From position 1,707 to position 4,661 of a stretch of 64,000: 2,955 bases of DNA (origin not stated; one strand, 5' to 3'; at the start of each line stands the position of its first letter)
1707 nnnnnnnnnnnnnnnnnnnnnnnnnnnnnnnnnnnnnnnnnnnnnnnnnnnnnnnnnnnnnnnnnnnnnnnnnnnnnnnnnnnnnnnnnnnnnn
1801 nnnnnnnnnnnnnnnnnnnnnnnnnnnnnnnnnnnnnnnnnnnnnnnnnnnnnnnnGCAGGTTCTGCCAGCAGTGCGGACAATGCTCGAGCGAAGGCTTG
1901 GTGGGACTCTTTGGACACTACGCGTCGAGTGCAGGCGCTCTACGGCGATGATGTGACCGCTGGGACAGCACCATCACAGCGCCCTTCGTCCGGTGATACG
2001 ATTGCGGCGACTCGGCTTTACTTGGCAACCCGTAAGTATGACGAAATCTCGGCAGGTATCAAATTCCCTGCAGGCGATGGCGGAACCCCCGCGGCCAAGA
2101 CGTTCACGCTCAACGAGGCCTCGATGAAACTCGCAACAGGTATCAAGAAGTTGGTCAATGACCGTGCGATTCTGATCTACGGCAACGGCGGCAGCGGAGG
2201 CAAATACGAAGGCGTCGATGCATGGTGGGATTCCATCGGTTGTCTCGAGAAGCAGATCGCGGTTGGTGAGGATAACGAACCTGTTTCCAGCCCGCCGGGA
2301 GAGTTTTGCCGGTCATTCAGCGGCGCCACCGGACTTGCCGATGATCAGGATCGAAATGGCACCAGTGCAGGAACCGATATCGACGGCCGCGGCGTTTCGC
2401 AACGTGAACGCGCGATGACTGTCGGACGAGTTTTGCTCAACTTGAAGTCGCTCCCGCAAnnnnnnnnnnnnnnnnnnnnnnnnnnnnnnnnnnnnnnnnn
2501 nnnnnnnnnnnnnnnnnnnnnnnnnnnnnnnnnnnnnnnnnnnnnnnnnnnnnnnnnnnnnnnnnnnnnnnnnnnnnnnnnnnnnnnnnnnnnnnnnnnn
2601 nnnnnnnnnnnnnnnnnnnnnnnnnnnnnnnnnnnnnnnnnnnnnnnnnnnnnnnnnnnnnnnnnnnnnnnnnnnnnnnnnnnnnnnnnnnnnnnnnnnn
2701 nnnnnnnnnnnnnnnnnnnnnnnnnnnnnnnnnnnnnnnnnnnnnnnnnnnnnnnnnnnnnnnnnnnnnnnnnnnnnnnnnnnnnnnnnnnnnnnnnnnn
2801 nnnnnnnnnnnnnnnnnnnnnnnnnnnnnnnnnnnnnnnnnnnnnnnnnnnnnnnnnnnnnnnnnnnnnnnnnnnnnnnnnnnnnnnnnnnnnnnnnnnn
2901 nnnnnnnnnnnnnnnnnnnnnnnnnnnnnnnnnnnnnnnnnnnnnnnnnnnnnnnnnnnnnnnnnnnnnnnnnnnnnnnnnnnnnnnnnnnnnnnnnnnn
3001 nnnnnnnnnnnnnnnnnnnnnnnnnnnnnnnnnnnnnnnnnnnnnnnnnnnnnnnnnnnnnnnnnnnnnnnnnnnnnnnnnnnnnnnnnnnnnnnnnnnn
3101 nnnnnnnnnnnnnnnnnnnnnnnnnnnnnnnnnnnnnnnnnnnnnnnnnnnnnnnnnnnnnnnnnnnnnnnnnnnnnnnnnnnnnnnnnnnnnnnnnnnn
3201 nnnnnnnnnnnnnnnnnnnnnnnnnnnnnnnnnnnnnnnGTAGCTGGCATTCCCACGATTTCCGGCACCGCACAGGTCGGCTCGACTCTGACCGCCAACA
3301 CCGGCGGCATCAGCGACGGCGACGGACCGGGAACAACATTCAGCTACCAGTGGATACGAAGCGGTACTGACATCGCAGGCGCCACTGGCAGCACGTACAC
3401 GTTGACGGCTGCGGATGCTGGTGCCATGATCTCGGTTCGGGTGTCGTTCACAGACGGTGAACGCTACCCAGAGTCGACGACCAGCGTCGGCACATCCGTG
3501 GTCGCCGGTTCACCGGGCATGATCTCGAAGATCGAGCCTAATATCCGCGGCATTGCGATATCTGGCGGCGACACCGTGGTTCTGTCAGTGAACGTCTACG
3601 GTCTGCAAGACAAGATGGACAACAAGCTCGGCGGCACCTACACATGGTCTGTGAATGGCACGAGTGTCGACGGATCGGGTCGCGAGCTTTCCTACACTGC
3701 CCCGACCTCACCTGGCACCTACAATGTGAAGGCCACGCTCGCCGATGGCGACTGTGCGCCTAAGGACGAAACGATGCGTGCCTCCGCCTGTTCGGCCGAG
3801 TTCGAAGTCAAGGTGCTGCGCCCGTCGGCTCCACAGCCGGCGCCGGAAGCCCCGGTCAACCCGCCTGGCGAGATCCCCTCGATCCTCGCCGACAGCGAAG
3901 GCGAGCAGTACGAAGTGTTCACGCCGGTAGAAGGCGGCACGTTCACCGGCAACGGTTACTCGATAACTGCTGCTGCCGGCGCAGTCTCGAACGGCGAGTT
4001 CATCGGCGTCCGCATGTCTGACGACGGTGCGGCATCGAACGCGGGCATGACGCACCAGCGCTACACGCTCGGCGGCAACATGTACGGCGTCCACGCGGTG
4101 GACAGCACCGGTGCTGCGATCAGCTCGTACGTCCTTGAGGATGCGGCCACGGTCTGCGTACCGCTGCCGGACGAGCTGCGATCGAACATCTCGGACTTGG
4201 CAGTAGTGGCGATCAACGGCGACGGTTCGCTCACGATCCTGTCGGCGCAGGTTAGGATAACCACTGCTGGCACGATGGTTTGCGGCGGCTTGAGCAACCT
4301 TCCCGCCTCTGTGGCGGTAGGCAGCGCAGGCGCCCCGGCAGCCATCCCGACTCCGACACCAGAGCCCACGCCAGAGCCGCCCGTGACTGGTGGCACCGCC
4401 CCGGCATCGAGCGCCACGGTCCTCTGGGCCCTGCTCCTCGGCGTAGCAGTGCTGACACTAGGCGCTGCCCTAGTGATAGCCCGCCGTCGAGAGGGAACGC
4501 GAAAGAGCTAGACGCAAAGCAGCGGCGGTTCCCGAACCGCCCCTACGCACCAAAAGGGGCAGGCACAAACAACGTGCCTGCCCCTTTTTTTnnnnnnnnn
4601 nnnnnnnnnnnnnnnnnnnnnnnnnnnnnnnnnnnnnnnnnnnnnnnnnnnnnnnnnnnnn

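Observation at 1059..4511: Giant surface proteins built on an alternating pair of Trp-Trp motifs that I cannot place in a known family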

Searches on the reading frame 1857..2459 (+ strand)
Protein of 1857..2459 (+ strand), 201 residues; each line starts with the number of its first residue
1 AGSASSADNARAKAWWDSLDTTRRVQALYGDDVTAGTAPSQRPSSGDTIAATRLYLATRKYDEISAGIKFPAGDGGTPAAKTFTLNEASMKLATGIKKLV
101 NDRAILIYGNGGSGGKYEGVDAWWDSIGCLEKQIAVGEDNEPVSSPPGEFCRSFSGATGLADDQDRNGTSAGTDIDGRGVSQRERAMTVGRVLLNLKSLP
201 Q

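Call 54: find_homologous_proteins(query=A3, max_evalue=0.001)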
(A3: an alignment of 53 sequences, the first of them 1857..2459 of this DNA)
Query A3 (53 sequences) (201 aa, profile of the alignment): 173 proteins with E <= 0.001 among 5079 candidates; the best 120 are listed.
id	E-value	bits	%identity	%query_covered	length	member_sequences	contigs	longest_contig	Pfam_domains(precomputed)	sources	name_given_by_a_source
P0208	6.6e-116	400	26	76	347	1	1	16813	-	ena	-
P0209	1.1e-105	367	27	77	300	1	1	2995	-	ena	-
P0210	1.3e-102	357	28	75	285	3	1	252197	-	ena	-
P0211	1.7e-102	356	28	91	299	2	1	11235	-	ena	-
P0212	2.6e-102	356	28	75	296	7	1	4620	-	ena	-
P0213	7.5e-102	354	31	41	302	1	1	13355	-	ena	-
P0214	2.2e-101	353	25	73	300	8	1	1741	-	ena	-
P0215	4.8e-101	352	26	73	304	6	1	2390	-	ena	-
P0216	5.5e-101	352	28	89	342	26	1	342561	-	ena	-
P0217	1.3e-100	350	26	75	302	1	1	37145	-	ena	-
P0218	2.5e-100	349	35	34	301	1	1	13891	-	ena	-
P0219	1.8e-99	347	23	75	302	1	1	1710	-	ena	-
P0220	8.8e-98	341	27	80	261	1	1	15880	-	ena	-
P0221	9.9e-98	341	24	85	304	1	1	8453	-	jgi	jgi:hypothetical protein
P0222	6.5e-93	325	25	75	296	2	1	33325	-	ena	-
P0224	7.1e-92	322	27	88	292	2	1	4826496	-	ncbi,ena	-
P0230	5.5e-82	290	25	87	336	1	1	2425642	-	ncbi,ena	-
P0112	8.5e-81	286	25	76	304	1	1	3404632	PF18897.6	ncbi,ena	-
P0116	3.5e-75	268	26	78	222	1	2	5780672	-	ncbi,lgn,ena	-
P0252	1.3e-48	182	26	77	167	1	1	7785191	-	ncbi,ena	-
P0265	1.0e-46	176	27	79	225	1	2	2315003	-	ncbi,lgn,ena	-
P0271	2.9e-46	174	27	75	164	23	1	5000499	-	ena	-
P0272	3.9e-46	174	22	73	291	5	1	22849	-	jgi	-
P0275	4.4e-46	174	27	88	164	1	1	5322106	-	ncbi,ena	-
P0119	3.1e-45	171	34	48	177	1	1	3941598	-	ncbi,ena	-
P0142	2.9e-44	168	32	20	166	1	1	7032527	-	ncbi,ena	-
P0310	1.0e-43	166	25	75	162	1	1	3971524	-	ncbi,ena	-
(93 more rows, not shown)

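Call 56: predict_structure(alignment_id=A3)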
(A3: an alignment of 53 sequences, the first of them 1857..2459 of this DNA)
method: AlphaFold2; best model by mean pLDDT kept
length: 201 residues; sequences in the alignment: 53
mean_pLDDT: 87.7   pTM: 0.84
mean pLDDT of the five models: 87.7, 87.5, 87.1, 85.8, 84.6
residues with pLDDT >= 90: 132; 70-90: 45; 50-70: 14; < 50: 10
segments of 3 or more residues with pLDDT < 50: 171-177, 199-201
pLDDT, mean of each block of 10 residues (from residue 1): 77 96 97 92 90 97 95 77 96 98 94 87 96 96 83 93 72 53 94 77 43
secondary structure, 60 per line:
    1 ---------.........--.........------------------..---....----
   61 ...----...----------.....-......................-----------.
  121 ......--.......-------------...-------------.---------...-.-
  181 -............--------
elements in order: H10-18 H21-29 H53-56 E68-70 E81-85 H87-108 H120-126 H129-135 H182-193

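Call 59: fold_search(model_id=the predicted structure, library=pdb)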
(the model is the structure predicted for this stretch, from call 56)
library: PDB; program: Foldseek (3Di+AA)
matches with E <= 10: 0; with E <= 0.001: 0
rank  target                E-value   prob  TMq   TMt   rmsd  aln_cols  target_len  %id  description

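Call 63: fold_search(model_id=the predicted structure, library=viral)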
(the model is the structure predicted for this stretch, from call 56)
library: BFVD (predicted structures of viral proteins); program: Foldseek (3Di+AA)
matches with E <= 10: 5; with E <= 0.001: 0
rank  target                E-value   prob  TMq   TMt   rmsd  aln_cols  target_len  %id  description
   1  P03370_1              3.6e+00  0.03  0.16  0.06  15.3       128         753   12  Gag-Pol polyprotein [Maedi visna virus (strain 1514)]
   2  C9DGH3                5.9e+00  0.03  0.19  0.17  10.4       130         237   10  Uncharacterized protein [Delftia phage PhiW-14]
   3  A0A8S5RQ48            7.0e+00  0.06  0.11  0.10  11.5        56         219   16  (no name in the UniProt tables at hand)
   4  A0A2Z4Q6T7            8.2e+00  0.03  0.14  0.17  15.1        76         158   18  Uncharacterized protein [Microbacterium phage Percival]
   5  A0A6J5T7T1            9.2e+00  0.01  0.13  0.06  12.2       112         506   12  Uncharacterized protein [uncultured Caudovirales phage]

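Call 64: find_encoding_contigs(protein=P0271, flank=6000, max_places=3)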
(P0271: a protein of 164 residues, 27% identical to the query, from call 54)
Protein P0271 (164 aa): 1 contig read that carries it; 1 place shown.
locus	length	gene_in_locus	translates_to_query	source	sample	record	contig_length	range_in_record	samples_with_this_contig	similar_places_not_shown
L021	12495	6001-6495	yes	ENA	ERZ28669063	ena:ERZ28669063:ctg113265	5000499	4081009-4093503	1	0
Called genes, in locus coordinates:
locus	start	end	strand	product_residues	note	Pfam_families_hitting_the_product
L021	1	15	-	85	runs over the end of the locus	-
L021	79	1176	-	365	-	PF02661:Fic, PF21247:Fic-like_C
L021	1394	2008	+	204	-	PF13618:Gluconate_2-dh3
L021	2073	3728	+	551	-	PF00732:GMC_oxred_N, PF00890:FAD_binding_2 (faint), PF01266:DAO (weak), PF01494:FAD_binding_3 (weak), PF13450:NAD_binding_8 (weak), PF05199:GMC_oxred_C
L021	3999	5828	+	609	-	PF00270:DEAD, PF00271:Helicase_C, PF16124:RecQ_Zn_bind, PF09382:RQC, PF00570:HRDC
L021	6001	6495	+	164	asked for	-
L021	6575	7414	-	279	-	PF12911:OppC_N (weak), PF00528:BPD_transp_1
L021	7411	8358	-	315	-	PF19300:BPD_transp_1_N, PF00528:BPD_transp_1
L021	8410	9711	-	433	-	PF00202:Aminotran_3, PF00155:Aminotran_1_2 (faint)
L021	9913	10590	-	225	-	PF00535:Glycos_transf_2, PF10111:Glyco_tranf_2_2 (weak)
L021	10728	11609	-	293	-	PF04055:Radical_SAM, PF12345:DUF3641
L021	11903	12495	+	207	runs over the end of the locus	PF06041:DUF924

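Call 65: find_encoding_contigs(protein=P0252, flank=6000, max_places=2)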
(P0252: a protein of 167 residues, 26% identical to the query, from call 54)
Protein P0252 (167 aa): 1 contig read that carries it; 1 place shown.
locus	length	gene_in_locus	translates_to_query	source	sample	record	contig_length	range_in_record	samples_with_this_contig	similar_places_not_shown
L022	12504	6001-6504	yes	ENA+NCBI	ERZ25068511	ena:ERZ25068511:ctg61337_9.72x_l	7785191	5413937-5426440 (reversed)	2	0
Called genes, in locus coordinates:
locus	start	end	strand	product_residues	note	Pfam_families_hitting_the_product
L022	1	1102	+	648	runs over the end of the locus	PF00724:Oxidored_FMN, PF00890:FAD_binding_2 (weak), PF01266:DAO (weak), PF03486:HI0933_like (weak), PF07992:Pyr_redox_2, PF12831:FAD_oxidored, PF13450:NAD_binding_8 (weak), PF13738:Pyr_redox_3 (weak), +1 more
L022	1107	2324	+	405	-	PF13088:BNR_2, PF02012:BNR (faint)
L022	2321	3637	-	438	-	PF04909:Amidohydro_2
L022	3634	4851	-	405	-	PF02254:TrkA_N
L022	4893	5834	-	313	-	PF00248:Aldo_ket_red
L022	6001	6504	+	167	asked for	-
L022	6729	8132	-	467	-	PF07005:SBD_N, PF17042:NBD_C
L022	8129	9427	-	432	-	PF02788:RuBisCO_large_N (weak), PF00016:RuBisCO_large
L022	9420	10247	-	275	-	PF16896:PGDH_C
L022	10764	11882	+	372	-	PF02746:MR_MLE_N, PF13378:MR_MLE_C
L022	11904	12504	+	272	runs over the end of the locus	PF00106:adh_short, PF08659:KR, PF13561:adh_short_C2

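Call 68: search_protein_families(library=pfam, proteins=[P0271, P0216, window:1857-2459:+], max_evalue=10)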
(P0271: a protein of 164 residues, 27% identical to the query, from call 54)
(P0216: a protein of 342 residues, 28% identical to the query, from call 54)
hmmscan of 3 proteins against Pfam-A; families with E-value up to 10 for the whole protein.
P0271 (164 aa): 1 family
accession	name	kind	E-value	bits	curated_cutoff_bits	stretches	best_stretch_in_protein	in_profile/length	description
PF01828.24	Peptidase_A4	-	0.018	15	22.3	1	50-149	24-125/206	Peptidase A4 family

P0216 (342 aa): 6 families
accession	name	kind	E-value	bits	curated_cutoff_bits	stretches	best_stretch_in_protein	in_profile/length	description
PF04625.18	DEC-1_N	-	0.0031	17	29.2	1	26-91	95-158/403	DEC-1 protein, N-terminal region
PF17765.7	MLTR_LBD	-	0.028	14.9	26.3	1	214-236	21-40/168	MmyB-like transcription regulator ligand binding domain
PF04277.18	OAD_gamma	-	0.051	14.7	27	1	28-81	12-57/76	Oxaloacetate decarboxylase, gamma chain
PF13179.11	DUF4006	-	1.4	9.3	22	1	96-129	28-60/64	Family of unknown function (DUF4006)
PF16101.10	PRIMA1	-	3.5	7.8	38.6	1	53-86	61-96/158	Proline-rich membrane anchor 1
PF03929.21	PepSY_TM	-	4.2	7.5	28.8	1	27-106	184-240/295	PepSY-associated TM region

window:1857-2459:+ (201 aa): 0 families

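Call 75: list_cluster_members(proteins=[P0224, P0230, P0112, P0116, P0252, P0265, P0275, P0119, P0142, P0310])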
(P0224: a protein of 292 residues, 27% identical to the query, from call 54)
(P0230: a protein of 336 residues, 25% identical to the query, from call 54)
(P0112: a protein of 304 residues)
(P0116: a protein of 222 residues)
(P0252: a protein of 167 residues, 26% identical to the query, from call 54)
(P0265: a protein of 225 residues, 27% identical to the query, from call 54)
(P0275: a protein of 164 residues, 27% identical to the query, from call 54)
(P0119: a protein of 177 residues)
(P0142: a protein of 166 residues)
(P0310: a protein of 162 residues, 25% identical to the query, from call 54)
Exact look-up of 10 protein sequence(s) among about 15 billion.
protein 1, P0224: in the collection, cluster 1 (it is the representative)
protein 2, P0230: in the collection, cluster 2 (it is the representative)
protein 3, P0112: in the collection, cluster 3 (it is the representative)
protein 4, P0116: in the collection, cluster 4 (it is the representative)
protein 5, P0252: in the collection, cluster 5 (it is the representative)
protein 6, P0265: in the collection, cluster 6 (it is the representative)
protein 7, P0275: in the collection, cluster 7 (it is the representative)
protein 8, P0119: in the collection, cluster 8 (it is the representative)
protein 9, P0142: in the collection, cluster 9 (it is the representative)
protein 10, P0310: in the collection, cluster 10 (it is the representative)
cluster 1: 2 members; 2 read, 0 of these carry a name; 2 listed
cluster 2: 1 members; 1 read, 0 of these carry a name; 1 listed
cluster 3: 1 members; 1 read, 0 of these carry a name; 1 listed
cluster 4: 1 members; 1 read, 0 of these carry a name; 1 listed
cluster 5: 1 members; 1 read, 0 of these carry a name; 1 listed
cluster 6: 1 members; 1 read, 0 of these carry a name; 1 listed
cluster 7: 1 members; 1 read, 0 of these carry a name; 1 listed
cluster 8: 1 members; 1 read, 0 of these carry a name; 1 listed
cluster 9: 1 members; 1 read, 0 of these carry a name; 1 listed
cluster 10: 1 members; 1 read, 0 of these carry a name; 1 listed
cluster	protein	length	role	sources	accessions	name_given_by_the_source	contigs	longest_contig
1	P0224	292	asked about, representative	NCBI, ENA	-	-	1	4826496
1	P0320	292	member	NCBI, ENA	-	-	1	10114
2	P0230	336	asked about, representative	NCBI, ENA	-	-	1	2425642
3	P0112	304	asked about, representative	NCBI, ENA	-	-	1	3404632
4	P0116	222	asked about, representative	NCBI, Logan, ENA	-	-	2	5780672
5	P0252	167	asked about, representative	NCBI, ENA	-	-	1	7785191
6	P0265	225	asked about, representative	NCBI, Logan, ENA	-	-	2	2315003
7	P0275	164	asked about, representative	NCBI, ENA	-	-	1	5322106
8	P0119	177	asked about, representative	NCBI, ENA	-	-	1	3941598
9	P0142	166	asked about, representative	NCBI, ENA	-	-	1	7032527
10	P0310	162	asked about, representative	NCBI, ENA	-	-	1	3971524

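Call 78: find_encoding_contigs(protein=P0221, flank=3000, max_places=2)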
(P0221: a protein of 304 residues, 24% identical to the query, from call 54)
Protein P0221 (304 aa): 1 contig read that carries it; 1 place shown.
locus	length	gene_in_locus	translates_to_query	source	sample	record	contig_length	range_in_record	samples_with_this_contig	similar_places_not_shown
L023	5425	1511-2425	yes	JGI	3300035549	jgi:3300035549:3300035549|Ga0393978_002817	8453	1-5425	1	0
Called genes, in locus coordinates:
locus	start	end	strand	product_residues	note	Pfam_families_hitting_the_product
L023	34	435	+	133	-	-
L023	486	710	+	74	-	-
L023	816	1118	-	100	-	-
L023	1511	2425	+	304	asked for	-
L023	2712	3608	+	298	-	PF01464:SLT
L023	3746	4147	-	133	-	-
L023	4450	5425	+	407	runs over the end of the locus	PF00067:p450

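Call 79: find_encoding_contigs(protein=P0272, flank=3000, max_places=2)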
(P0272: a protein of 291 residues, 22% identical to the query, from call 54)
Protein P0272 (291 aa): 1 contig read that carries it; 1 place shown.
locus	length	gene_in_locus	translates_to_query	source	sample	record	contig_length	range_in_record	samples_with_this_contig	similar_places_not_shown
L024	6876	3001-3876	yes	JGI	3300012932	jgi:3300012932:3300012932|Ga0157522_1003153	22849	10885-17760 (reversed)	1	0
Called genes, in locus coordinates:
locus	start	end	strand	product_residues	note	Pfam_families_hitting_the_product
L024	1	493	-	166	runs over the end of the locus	-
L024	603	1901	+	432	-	PF04575:SlipAM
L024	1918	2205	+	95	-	-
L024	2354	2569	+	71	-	-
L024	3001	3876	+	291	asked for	-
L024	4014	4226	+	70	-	-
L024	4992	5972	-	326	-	PF04199:Cyclase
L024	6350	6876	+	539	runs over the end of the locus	PF00496:SBP_bac_5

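Call 91: search_protein_families(library=pfam, alignment_id=A3, max_evalue=1)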
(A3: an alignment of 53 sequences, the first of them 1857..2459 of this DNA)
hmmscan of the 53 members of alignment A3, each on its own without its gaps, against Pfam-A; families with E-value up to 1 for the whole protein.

A. member 1, window:1857-2459:+ (201 aa): 0 families

B. families by the number of members that match (of 53 scanned): 13 families
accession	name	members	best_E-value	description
PF18897.5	Gp3-like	1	0.0066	Recombination directionality factor-like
PF21519.2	Tailspike_C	1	0.015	Tailspike protein, C-terminal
PF22980.2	Myb_DNA-bind_8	1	0.049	Myb-like DNA-binding domain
PF08635.15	ox_reductase_C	1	0.054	Putative oxidoreductase C terminal domain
PF05268.17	GP38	1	0.061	Phage tail fibre adhesin Gp38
PF06369.18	Anemone_cytotox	1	0.077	Sea anemone cytotoxic protein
PF02776.23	TPP_enzyme_N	1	0.095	Thiamine pyrophosphate enzyme, N-terminal TPP binding domain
PF04289.18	DUF447_N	1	0.1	Protein of unknown function (DUF447) N-terminal domain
PF20306.3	Sp-DndD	1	0.11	Small protein found in certain Dnd DNA modification systems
PF12312.13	NeA_P2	1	0.15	Nepovirus subgroup A polyprotein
PF25073.1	DUF7797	1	0.18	Domain of unknown function (DUF7797)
PF14046.11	NR_Repeat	1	0.29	Nuclear receptor repeat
PF00045.24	Hemopexin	1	0.47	Hemopexin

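Call 92: search_solved_structures(query=A3, max_evalue=10)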
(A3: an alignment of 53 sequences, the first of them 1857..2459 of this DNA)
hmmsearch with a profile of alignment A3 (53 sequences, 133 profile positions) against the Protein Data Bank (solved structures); distinct sequences matched with E-value up to 10: 1.
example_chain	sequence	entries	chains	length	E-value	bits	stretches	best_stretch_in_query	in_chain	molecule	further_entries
8rcz_A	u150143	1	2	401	1.4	12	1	18-60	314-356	Enoyl-[acyl-carrier-protein] reductase [NADH]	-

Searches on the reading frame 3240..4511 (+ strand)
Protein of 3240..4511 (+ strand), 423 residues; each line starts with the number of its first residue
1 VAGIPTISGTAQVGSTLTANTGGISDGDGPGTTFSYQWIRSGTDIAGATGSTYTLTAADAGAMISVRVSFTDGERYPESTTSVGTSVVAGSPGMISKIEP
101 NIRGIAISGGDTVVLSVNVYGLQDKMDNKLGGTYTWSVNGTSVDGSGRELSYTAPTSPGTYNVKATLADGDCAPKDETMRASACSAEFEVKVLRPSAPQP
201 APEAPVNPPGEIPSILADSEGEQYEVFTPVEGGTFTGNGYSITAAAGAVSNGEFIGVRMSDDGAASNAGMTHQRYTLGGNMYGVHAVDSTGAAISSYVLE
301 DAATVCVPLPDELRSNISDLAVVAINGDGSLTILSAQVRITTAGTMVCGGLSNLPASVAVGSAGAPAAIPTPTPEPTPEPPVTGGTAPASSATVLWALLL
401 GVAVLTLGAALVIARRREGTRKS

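Call 17: search_solved_structures(query=window:3240-4511:+, max_evalue=1)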
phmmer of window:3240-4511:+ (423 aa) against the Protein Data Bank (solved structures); distinct sequences matched with E-value up to 1: 10.
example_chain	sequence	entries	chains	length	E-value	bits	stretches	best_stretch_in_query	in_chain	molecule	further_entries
5lxk_A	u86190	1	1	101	0.00024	23.5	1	8-94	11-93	Decoration protein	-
7biz_A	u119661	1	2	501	0.0016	20.9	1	28-171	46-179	Cell surface protein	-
9c2d_S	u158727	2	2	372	0.0023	20.3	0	34-117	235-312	Tail protein | Putative tail protein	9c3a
8zvi_a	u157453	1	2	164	0.0063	18.8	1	8-91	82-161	Decoration protein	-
6kyu_A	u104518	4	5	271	0.037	16.3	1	36-167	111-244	MHC class I antigen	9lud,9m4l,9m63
1yob_A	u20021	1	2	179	0.074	15.3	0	205-241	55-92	Flavodoxin 2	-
5k9b_A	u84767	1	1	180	0.12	14.6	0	205-241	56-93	Flavodoxin-2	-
8kb0_A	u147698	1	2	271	0.26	13.5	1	37-167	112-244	MHC class I antigen alpha chain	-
8j4g_A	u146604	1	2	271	0.51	12.6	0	37-167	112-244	MHC class I antigen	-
8kb1_A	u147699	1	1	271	0.61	12.3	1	37-167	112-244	MHC class I antigen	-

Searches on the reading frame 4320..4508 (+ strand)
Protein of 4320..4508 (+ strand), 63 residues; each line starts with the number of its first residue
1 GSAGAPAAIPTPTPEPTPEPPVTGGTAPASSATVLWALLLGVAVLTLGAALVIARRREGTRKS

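Call 73: search_protein_families(library=ncbifam, proteins=[window:4320-4508:+], max_evalue=10)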
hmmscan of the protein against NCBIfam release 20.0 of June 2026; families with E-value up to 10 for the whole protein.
seq(63 aa): 11 families
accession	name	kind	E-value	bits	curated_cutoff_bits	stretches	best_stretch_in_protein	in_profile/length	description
NF058583.1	LAXTG_small_WW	exception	0.00014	21.5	65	1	25-58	13-49/54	LAXTG motif-containing small protein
NF040681.2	GPS-CTERM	domain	0.0022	18.1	28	1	33-57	4-27/28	GPS-CTERM domain-containing protein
NF058571.1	GVDTG_CTERM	domain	0.0028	17.9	29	1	24-57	11-44/44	GVDTG sorting domain-containing protein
NF058670.1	sorting_LPXTATN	domain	0.022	15.1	32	1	38-57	12-31/32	LPxTATN C-terminal sorting signal domain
NF006937.0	PRK09419.1-4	equivalog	0.024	11.9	2554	1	11-60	1357-1406/1411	multifunctional 2',3'-cyclic-nucleotide 2'-phosphodiesterase/3'-nucleotidase/5'-nucleotidase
NF006250.0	PRK08388.1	equivalog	0.087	13.3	137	1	26-56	73-103/119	putative monovalent cation/H+ antiporter subunit C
NF058582.1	Microco_LAVTG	domain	0.1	12.8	27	1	22-57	4-33/34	LAVTG motif-containing sortase-dependent surface protein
NF037973.1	metallo_SslE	exception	0.11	9.8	3000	1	6-45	62-101/1519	lipoprotein metalloprotease SslE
TIGR01167.1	LPXTG_anchor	domain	0.12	13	15.9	1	33-57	9-32/34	LPXTG cell wall anchor domain-containing protein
TIGR03949.1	bact_IIb_cerein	subfamily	1.6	8.6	21.5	1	22-49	12-39/45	class IIb bacteriocin, lactobin A/cerein 7B family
NF033186.1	internalin_K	exception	5.2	5.4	1100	1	8-26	510-528/604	class 1 internalin InlK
